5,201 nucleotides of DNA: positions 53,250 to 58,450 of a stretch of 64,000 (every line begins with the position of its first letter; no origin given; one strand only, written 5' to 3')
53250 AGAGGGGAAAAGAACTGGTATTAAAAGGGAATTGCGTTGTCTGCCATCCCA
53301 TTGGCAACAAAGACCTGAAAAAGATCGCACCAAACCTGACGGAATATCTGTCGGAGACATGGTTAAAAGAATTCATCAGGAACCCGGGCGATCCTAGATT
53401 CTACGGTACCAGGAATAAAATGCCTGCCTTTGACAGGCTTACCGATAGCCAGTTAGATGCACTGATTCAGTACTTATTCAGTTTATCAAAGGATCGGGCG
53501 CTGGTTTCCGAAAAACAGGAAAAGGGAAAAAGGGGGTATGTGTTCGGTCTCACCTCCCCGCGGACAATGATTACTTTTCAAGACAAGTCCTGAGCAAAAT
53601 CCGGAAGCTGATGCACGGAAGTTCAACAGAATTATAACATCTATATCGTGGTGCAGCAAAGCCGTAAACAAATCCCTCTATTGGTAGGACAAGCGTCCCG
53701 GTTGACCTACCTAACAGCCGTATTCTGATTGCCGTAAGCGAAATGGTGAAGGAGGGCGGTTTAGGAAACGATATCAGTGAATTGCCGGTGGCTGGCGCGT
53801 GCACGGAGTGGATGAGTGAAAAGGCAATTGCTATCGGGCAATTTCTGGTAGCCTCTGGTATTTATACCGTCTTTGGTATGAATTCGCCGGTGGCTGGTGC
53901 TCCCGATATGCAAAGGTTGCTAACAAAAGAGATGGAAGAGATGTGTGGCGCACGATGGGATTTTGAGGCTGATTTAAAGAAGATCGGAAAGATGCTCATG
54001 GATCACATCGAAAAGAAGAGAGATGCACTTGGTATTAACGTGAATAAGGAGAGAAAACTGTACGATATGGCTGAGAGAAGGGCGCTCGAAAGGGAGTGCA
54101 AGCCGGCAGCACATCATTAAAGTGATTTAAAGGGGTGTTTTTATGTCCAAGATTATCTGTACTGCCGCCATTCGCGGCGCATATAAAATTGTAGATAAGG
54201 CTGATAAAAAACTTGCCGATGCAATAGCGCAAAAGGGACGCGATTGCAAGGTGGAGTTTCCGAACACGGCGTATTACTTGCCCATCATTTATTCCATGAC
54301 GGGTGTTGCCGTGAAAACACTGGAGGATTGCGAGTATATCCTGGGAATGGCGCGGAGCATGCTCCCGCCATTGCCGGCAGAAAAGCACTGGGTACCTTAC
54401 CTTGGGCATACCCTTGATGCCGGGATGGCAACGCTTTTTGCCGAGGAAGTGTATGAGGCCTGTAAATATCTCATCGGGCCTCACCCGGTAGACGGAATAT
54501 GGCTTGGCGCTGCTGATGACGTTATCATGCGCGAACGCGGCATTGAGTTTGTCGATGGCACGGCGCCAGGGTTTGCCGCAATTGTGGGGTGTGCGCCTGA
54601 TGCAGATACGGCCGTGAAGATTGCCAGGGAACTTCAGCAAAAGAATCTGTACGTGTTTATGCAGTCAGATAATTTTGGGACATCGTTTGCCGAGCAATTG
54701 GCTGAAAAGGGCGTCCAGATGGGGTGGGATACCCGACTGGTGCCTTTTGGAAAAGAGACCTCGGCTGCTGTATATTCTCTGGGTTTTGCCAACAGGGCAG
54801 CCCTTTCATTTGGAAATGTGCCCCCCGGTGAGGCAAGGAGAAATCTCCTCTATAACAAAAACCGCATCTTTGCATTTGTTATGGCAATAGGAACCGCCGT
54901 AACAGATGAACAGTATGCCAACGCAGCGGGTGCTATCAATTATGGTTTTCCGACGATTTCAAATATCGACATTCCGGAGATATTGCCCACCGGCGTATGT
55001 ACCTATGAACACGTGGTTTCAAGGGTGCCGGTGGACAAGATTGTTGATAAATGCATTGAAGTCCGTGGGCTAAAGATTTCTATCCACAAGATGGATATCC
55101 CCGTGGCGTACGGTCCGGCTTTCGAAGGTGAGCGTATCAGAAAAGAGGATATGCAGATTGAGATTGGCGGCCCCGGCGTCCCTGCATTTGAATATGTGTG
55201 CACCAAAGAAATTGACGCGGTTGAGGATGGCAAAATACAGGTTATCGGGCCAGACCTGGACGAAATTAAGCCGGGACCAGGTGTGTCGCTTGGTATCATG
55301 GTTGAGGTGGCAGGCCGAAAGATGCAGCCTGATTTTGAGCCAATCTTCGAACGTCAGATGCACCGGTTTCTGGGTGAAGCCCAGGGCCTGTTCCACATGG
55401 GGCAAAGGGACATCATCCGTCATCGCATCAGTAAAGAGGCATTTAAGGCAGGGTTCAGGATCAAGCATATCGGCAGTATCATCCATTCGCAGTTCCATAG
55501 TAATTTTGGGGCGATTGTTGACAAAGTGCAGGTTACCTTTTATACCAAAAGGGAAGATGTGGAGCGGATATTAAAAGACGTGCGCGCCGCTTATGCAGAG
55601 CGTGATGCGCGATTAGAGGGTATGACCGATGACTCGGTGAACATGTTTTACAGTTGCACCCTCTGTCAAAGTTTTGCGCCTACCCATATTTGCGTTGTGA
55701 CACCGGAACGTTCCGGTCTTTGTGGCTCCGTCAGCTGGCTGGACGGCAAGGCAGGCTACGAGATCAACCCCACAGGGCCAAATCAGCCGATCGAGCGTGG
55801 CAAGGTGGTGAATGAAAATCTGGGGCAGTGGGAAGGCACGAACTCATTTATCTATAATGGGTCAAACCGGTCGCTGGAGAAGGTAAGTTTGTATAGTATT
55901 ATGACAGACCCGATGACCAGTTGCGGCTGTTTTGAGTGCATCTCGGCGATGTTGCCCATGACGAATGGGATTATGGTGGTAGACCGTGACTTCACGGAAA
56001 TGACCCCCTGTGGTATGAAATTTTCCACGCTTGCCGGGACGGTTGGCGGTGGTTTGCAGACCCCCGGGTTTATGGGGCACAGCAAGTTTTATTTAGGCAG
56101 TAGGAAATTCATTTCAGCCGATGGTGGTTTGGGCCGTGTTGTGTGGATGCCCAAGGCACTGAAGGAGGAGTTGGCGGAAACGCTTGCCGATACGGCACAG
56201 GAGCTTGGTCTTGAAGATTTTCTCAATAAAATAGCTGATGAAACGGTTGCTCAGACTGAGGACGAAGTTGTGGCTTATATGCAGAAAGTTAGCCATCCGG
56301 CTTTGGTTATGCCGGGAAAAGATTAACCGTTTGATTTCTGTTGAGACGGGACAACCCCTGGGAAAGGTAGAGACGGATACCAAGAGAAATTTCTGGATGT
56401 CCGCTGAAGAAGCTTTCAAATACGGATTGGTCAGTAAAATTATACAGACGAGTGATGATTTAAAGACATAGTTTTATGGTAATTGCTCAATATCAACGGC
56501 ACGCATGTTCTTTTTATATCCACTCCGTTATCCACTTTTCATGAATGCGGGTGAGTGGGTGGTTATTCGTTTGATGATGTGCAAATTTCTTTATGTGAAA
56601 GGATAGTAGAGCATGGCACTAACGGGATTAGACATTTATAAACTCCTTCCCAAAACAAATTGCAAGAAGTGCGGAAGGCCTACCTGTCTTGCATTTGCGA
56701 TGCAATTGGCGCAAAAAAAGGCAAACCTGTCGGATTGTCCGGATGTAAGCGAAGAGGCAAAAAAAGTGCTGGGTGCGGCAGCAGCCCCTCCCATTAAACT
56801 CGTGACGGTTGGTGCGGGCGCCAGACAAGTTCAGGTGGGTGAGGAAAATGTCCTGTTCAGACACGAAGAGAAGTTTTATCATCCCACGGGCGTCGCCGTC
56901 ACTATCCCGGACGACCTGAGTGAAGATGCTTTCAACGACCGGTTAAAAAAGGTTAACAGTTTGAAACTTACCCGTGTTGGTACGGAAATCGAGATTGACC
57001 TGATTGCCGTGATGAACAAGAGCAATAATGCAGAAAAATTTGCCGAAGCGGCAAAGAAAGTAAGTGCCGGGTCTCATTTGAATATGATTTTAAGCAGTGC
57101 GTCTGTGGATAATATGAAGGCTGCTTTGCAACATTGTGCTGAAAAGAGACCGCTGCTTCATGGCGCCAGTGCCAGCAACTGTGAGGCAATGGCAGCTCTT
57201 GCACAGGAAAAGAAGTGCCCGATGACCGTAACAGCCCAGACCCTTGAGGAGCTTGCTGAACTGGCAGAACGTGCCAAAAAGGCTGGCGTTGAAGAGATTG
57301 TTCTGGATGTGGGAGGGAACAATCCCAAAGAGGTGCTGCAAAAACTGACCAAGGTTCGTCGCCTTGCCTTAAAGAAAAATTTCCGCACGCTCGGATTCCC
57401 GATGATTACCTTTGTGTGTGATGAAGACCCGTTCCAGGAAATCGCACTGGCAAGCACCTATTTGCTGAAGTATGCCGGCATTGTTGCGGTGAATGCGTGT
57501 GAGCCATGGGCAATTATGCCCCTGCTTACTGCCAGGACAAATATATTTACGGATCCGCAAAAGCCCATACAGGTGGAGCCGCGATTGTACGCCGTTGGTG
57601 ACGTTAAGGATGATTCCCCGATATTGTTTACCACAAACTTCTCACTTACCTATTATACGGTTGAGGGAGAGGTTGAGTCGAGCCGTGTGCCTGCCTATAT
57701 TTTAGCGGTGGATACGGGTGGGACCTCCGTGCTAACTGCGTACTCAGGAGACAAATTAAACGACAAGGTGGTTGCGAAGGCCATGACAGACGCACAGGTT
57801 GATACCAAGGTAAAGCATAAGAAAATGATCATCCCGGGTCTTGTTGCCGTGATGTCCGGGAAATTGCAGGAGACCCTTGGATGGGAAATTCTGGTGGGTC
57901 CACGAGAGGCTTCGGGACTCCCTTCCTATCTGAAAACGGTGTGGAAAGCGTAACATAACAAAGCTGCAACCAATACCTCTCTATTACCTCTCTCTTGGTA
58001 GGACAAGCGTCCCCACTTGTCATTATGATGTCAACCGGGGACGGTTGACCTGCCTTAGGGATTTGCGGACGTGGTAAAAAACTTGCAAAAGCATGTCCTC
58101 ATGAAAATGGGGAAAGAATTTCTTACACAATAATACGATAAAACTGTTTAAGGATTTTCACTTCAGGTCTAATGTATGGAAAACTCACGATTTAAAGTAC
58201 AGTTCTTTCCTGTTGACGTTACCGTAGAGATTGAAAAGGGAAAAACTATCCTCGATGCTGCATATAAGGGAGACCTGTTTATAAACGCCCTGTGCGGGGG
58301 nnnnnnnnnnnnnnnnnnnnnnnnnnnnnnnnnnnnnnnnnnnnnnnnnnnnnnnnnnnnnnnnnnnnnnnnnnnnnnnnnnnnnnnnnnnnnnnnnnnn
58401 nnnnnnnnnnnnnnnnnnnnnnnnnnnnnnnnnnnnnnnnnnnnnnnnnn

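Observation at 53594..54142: CODH catalytic subunit reduced to its last ~135 codons, with the break exactly at the end of a palindromic repeat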

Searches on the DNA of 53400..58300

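Call 36: search_rna_families(source=window, start=53400, end=58300, threshold=evalue, max_evalue=1)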
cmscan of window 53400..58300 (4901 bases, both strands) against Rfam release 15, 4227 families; matches with E-value up to 1: 0.
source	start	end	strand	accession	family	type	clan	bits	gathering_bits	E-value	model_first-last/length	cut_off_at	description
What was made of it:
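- Closest known: REP-like or MITE-like intergenic palindromic repeats of bacteria. Different: There is no Rfam match (call 36).
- Tried and rejected: Nothing matched (call 36).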
